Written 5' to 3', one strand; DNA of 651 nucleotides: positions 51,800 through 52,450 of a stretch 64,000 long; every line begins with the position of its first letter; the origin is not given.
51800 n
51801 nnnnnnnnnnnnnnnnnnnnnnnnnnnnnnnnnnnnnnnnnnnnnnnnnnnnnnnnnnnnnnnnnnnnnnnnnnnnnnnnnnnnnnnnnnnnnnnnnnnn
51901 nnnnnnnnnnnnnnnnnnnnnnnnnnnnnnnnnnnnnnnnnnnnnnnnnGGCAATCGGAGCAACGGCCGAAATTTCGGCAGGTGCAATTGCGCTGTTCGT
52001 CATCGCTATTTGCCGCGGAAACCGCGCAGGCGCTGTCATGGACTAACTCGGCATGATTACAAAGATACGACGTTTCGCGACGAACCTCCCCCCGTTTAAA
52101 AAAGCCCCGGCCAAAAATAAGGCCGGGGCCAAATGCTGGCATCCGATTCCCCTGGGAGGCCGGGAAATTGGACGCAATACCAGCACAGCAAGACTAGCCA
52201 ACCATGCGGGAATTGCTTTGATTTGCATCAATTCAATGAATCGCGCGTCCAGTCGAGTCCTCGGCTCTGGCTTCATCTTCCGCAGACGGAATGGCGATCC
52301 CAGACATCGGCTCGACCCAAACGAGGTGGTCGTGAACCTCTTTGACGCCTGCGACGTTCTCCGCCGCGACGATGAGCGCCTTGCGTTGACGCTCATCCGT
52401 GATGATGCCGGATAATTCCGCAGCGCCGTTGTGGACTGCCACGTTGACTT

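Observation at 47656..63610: Ten perfect TTGA-N6-TCAA (FixK/FNR) boxes, all intergenic, clustered around a FixK-type regulator: a putative low-oxygen regulon island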

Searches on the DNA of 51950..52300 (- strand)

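Call 56: search_rna_families(source=window, start=51950, end=52300, threshold=evalue, max_evalue=5)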
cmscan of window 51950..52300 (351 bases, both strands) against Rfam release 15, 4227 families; matches with E-value up to 5: 11.
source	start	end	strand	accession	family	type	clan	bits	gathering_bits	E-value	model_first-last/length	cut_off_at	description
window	52097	52165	-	RF02837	anti-hemB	Gene; sRNA;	-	26.6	49.5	0.00025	1-81/81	no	Burkholderia RNA 7 (anti-hemB)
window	52097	52161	-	RF02278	Betaproteobacteria_toxic_sRNA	Gene; sRNA;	-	22.3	50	0.023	1-64/64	no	Betaproteobacteria toxic small RNA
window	52096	52184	-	RF02676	Esr41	Gene; sRNA;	-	22.3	102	0.042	1-74/74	no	Enterohemorrhagic E. coli sRNA 41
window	52096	52181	-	RF00021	Spot_42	Gene; sRNA;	-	21.5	80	0.058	1-115/115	no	Spot 42 RNA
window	52096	52183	-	RF02230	sX11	Gene; sRNA;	-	19.8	70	0.12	1-138/138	no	Proteobacterial sRNA sX11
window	52098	52168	-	RF02784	SorX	Gene; sRNA;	-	18.8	46.6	0.037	1-73/73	no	Singlet oxygen resistance RNA X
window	52096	52146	-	RF02399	NsiR1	Gene; sRNA;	-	17.5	39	0.43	1-60/60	no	Nitrogen stress-induced RNA 1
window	52089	52172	-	RF00519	suhB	Gene; sRNA;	CL00108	16.9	41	0.41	1-77/77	no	Makes More Granules Regulator RNA (mmgR)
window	52098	52206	-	RF01772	rnk_pseudo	Cis-reg; leader;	-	16.7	55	2.1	1-108/108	no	Pseudomonas rnk leader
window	52097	52135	-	RF00599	SNORA77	Gene; snRNA; snoRNA; HACA-box;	-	14.1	42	1.7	8-48/125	no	Small nucleolar RNA SNORA77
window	52103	52171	-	RF01670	P17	Gene; sRNA;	-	10.9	45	1.6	1-282/282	no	Pseudomonas sRNA P17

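Call 75: build_rna_model(alignment_id=A4, structure=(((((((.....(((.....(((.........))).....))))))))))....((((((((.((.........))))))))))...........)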
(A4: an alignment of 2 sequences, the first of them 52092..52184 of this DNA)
Model R1 built from alignment A4 (2 sequences, 95 columns); structure: as given.
model positions 95; base pairs 23; branch points 1; effective number of sequences 1.21; information 0.601 bits per position. Calibrated on 0.2 Mb of random sequence (short: E-values are rough).
structure used (alignment columns):
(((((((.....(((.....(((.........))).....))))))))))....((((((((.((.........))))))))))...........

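Call 76: search_with_rna_model(model_id=R1, sources=[window, L001, L002, L003, L004, L005, L006, L007, L008, L009, L010, L011, L012, L013, L014, L015, L016, L017, L018, L019, L020, L021, L022, L023, L024, L025, L026, L027, L028, L029, L030, L031, L032, L033, L034, L035, L036, L037, L038, L039, L040, L041, L042, L043, L044, L045, L046, L047, L048, L049, L050, L051, L052, L053, L054, L055, L056, L057, L058, L059, L060, L061, L062, L063, L064, L065, L066, L067, L068, L069, L070, L071, L072, L073, L074, L075, L076, L077, L078, L079, L080], max_evalue=1)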
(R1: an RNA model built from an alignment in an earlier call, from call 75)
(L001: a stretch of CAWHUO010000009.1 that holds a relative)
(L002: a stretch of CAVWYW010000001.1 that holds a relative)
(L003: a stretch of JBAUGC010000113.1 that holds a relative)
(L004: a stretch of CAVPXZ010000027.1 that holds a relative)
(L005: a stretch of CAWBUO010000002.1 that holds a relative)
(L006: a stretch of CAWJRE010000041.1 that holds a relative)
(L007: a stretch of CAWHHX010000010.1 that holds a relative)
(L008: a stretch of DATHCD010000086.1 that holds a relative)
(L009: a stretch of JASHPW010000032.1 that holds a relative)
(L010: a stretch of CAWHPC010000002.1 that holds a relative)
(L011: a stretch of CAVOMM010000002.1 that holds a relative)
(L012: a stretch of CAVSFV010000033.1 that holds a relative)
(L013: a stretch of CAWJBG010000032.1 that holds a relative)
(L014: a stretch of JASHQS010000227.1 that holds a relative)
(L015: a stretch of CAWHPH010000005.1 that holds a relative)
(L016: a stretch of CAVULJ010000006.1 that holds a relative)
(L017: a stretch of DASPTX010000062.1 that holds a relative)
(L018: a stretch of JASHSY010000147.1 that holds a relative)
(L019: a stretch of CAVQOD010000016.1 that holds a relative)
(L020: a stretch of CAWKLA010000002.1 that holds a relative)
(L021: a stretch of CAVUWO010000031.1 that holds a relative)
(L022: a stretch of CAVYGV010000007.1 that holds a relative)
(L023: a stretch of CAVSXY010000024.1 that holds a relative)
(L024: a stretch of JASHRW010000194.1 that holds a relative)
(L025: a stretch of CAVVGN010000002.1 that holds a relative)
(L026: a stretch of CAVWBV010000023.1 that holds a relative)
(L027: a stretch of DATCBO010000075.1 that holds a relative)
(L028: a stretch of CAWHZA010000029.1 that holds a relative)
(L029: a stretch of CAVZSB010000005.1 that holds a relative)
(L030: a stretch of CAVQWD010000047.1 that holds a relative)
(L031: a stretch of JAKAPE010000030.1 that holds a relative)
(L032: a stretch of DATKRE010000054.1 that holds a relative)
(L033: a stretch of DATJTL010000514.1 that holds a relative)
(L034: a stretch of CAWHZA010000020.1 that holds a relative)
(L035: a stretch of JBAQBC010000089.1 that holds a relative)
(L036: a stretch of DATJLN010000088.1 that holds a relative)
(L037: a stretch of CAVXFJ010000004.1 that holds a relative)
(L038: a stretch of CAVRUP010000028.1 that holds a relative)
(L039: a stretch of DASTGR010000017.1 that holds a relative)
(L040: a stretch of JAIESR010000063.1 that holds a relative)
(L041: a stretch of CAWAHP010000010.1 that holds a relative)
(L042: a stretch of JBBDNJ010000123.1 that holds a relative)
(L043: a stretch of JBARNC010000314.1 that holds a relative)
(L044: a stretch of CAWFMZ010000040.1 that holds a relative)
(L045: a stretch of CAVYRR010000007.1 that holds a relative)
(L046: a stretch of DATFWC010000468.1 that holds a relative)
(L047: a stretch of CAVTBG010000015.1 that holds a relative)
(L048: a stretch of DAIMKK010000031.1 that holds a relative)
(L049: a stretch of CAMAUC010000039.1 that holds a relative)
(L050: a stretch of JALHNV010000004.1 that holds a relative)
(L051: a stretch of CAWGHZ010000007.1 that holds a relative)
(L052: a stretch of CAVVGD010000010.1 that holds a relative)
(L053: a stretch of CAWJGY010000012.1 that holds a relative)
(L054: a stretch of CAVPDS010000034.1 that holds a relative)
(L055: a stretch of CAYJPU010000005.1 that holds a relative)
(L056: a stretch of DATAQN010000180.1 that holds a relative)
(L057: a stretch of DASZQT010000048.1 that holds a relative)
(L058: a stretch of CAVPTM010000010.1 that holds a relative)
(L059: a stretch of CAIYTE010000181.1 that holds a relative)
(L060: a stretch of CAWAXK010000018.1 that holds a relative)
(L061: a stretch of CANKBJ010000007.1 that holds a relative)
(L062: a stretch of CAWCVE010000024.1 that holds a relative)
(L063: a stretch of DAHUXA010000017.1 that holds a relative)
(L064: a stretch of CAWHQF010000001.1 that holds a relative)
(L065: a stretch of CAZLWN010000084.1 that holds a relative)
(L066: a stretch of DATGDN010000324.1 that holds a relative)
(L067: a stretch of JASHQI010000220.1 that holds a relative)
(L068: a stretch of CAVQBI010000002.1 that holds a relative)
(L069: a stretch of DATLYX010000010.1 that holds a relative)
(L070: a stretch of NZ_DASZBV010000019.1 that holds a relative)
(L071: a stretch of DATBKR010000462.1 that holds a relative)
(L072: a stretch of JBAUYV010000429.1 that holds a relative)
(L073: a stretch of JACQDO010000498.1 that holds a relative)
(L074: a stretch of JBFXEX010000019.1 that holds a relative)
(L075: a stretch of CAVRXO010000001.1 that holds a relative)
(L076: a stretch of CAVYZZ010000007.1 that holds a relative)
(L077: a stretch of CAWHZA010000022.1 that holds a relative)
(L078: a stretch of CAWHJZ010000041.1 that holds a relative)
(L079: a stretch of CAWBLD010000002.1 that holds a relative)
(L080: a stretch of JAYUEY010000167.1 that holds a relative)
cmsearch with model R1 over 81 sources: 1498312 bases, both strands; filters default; matches with E-value up to 1: 22.
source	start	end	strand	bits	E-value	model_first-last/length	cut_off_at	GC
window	52092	52184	-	104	2.1e-21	1-95/95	no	0.57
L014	3816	3908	+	97.5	7.4e-20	1-95/95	no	0.75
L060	10713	10787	+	27.9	0.0018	1-95/95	no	0.59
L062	10699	10785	+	27.6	0.0022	1-95/95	no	0.57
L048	6914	6987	+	25.6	0.0066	1-95/95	no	0.59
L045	10713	10787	+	25.5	0.0068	1-95/95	no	0.63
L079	10750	10823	+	25.4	0.0071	1-95/95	no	0.61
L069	16185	16257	+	23.9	0.016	1-95/95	no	0.67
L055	10716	10791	+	23.7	0.018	1-95/95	no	0.59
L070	10708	10782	+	23.6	0.019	1-95/95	no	0.57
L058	10708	10781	+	23.5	0.02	1-95/95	no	0.59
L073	4645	4718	+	21.8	0.05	1-95/95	no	0.55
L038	10713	10786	+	21.6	0.056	1-95/95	no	0.59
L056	1095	1162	+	21.4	0.064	1-95/95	no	0.54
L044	10713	10786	+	21.2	0.071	1-95/95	no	0.59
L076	10649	10720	+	20.6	0.096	1-95/95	no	0.61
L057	10689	10769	+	20.5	0.1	1-95/95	no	0.6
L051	10707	10761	+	19.5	0.18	1-95/95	no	0.67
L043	5748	5823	+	19.2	0.2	1-95/95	no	0.58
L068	10584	10673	+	18.6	0.28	1-95/95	no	0.59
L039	10706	10782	+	17.7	0.47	1-95/95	no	0.68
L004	6811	6897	+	16.6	0.85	1-95/95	no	0.67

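Call 77: search_with_rna_model(model_id=R1, sources=[L081, L082, L083, L084, L085, L086, L087, L088, L089, L090, L091, L092, L093, L094, L095, L096, L097, L098, L099, L100, L101, L102, L103, L104, L105, L106, L107, L108, L109, L110, L111, L112, L113, L114, L115, L116, L117, L118, L119, L120, L121, L122, L123, L124, L125, L126, L127, L128, L129, L130, L131, L132, L133, L134, L135, L136, L137, L138, L139, L140, L141, L142, L143, L144, L145, L146, L147, L148, L149, L150, L151, L152, L153, L154, L155, L156, L157, L158, L159, L160], max_evalue=1)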
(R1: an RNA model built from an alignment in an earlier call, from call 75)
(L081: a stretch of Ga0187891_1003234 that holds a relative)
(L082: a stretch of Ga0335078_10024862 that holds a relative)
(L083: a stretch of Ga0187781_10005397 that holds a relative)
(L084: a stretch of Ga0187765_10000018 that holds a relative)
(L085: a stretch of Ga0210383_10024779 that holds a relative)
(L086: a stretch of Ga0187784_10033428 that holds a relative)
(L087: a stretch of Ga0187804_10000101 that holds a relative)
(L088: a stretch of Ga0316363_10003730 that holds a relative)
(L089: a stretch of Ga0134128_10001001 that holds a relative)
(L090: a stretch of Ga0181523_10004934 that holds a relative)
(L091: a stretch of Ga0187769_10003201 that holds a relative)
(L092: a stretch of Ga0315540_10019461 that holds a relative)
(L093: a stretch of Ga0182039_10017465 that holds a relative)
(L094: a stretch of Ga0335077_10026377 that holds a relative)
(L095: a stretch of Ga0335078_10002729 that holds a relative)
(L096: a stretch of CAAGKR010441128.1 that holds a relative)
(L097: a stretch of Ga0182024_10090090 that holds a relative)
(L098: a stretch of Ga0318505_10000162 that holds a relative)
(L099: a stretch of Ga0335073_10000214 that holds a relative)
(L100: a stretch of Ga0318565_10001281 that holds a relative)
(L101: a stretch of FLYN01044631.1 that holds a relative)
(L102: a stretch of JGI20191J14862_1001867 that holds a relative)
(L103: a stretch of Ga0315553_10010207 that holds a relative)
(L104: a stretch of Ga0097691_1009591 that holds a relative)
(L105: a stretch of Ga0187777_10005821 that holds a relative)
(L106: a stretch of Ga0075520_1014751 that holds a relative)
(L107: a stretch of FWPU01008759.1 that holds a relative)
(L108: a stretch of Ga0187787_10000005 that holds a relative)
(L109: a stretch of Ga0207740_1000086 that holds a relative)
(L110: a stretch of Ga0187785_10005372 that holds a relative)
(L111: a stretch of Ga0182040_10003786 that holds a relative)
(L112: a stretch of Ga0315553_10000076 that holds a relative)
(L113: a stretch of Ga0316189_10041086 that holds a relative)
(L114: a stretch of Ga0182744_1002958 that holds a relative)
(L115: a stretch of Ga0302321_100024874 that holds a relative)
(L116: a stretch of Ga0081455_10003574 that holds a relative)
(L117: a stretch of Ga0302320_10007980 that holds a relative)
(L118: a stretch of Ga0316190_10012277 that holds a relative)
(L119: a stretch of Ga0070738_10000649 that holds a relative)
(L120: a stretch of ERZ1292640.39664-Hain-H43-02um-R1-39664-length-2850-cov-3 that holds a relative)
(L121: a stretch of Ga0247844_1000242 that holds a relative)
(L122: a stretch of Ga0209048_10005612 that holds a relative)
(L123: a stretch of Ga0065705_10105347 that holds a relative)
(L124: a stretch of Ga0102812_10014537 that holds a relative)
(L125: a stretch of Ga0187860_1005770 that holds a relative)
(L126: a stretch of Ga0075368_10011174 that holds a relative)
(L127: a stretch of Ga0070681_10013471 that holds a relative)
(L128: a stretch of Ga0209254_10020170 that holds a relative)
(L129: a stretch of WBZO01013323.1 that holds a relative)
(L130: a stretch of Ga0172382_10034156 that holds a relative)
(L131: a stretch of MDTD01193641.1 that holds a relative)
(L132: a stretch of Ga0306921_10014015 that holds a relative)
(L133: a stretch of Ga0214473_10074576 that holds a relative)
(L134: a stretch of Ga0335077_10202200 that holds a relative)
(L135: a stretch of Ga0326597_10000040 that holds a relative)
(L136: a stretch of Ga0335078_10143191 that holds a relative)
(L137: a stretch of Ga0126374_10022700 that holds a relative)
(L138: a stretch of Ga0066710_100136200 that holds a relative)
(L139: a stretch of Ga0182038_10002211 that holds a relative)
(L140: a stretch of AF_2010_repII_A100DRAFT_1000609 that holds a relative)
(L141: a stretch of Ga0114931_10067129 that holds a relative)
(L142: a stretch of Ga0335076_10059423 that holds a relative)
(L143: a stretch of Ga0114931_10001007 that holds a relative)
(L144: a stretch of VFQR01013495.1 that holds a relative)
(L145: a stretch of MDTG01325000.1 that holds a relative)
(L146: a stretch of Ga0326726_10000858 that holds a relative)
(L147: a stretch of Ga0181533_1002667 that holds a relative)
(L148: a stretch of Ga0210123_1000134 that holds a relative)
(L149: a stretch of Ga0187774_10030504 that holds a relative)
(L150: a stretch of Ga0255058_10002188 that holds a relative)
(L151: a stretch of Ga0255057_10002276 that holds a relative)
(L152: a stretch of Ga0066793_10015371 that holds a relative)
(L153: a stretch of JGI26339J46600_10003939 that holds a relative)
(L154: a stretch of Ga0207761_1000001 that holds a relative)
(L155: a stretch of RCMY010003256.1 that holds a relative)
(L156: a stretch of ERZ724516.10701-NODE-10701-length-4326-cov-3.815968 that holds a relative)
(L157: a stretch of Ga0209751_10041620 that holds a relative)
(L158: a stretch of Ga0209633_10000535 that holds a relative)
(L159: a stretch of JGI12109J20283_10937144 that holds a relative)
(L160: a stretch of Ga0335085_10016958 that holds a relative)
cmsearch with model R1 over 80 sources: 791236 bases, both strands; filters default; matches with E-value up to 1: 3.
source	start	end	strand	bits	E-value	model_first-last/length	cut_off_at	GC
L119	12751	12834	-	20.3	0.06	1-95/95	no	0.65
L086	327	403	+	19.5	0.095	1-95/95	no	0.53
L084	3929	4007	+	16.2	0.56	1-95/95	no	0.62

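Call 78: search_with_rna_model(model_id=R1, sources=[L060, L062, L048, L045, L079, L055, L070, L058, L073, L038, L044, L076, L057, L043, L039, L014, window], max_evalue=0.5, make_alignment=true, show_alignments=3)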
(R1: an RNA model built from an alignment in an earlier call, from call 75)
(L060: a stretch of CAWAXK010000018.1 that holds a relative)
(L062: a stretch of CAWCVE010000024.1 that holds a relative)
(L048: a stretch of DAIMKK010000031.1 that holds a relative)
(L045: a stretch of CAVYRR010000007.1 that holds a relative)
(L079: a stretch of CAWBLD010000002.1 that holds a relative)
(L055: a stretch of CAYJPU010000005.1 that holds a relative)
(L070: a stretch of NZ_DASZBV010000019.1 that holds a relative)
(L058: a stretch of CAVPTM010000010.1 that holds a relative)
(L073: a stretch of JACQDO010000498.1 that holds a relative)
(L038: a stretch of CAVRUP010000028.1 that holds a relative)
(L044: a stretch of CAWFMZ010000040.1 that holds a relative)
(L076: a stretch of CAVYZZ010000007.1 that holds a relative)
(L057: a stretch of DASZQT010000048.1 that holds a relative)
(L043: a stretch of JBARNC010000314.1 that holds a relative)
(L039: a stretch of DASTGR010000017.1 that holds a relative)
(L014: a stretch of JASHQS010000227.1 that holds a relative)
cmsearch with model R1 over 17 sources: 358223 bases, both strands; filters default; matches with E-value up to 0.5: 18.
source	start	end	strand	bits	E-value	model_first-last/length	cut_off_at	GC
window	52092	52184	-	104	5.1e-22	1-95/95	no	0.57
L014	3816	3908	+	97.5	1.8e-20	1-95/95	no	0.75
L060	10713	10787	+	27.9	0.00043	1-95/95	no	0.59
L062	10699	10785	+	27.6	0.00052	1-95/95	no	0.57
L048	6914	6987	+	25.6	0.0016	1-95/95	no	0.59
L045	10713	10787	+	25.5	0.0016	1-95/95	no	0.63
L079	10750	10823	+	25.4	0.0017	1-95/95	no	0.61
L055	10716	10791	+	23.7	0.0044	1-95/95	no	0.59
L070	10708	10782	+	23.6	0.0045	1-95/95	no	0.57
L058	10708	10781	+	23.5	0.0049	1-95/95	no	0.59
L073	4645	4718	+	21.8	0.012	1-95/95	no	0.55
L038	10713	10786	+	21.6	0.013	1-95/95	no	0.59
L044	10713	10786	+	21.2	0.017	1-95/95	no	0.59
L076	10649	10720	+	20.6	0.023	1-95/95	no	0.61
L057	10689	10769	+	20.5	0.024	1-95/95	no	0.6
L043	5748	5823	+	19.2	0.049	1-95/95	no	0.58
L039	10706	10782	+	17.7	0.11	1-95/95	no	0.68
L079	20266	20324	-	16.8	0.18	1-95/95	no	0.71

Alignment A5: 18 matches aligned to the model, 128 columns, each read 5' to 3' on its own strand. Consensus structure (alignment columns), stored with it:
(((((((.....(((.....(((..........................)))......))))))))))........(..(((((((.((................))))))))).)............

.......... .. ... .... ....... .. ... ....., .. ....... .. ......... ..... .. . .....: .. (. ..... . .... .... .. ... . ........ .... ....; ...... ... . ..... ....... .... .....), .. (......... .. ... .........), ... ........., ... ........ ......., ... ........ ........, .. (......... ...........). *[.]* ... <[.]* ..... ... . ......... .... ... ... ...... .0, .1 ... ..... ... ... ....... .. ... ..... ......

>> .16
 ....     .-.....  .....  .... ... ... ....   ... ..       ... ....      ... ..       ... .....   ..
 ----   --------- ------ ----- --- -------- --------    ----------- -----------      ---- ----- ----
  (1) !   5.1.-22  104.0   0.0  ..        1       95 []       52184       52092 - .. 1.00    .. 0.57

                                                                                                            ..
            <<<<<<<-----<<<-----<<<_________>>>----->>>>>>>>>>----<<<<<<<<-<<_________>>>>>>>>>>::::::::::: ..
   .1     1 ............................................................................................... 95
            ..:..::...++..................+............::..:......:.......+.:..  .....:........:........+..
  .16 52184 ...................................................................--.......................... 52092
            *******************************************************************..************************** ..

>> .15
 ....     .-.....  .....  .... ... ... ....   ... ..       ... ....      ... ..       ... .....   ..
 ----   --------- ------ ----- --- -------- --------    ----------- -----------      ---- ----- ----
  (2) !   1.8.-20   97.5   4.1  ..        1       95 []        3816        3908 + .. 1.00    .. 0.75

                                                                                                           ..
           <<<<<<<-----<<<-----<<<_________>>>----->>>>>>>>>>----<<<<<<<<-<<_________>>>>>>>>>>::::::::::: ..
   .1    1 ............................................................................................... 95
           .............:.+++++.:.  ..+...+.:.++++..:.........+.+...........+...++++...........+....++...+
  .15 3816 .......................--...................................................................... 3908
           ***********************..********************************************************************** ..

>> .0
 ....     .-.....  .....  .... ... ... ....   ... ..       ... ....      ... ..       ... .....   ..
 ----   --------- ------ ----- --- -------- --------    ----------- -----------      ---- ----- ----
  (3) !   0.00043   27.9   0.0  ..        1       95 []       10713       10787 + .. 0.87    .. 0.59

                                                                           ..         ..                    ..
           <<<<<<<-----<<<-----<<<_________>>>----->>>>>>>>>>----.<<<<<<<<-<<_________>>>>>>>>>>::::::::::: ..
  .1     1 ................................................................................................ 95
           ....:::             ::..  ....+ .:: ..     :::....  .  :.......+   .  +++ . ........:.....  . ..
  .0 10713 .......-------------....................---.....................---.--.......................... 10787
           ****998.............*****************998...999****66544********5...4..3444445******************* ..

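Call 90: build_rna_model(alignment_id=A5)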
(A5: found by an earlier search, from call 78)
Model R2 built from alignment A5 (18 sequences, 128 columns); structure: stored with the alignment.
model positions 76; base pairs 20; branch points 1; effective number of sequences 3.62; information 0.744 bits per position. Calibrated on 0.2 Mb of random sequence (short: E-values are rough).
structure used (alignment columns):
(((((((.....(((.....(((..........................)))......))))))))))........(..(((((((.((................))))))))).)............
